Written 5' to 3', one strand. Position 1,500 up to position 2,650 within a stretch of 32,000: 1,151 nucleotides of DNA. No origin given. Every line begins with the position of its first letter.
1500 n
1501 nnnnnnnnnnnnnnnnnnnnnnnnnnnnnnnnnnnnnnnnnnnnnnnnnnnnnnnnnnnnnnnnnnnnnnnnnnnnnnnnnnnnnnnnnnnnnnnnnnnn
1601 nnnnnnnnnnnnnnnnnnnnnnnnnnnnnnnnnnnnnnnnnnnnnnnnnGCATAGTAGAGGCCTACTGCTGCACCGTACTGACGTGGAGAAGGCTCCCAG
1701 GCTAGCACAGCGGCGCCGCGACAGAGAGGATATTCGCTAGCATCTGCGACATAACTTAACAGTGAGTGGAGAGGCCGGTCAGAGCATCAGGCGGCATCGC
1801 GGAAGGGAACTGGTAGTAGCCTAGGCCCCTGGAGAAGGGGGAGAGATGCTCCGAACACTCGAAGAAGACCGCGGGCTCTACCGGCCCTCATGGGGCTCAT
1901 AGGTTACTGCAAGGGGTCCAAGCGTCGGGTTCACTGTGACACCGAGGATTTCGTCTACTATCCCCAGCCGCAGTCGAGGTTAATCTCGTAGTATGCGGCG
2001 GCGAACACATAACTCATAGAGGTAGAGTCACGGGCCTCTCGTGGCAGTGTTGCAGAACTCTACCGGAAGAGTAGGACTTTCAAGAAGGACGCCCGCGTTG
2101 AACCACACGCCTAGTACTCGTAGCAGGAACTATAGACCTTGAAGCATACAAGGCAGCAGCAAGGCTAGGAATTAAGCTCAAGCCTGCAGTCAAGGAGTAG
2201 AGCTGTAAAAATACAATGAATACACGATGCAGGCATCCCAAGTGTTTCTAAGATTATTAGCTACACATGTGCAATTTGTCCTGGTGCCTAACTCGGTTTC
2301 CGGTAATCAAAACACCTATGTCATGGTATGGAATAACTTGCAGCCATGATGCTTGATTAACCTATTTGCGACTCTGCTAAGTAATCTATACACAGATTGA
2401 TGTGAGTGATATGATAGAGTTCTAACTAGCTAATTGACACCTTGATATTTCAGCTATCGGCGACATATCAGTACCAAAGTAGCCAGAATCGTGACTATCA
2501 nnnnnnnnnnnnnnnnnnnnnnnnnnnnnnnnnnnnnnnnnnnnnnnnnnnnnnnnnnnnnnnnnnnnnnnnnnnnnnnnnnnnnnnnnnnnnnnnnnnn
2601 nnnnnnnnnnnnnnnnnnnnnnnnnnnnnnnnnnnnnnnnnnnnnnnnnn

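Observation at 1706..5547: Strongly AT-rich island carrying a 1000-aa Thr-rich, DxDxD-containing surface protein between birA and dcd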

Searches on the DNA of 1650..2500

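Call 84: search_rna_families(source=window, start=1650, end=2500, threshold=evalue, max_evalue=1)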
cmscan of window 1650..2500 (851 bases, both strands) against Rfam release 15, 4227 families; matches with E-value up to 1: 0.
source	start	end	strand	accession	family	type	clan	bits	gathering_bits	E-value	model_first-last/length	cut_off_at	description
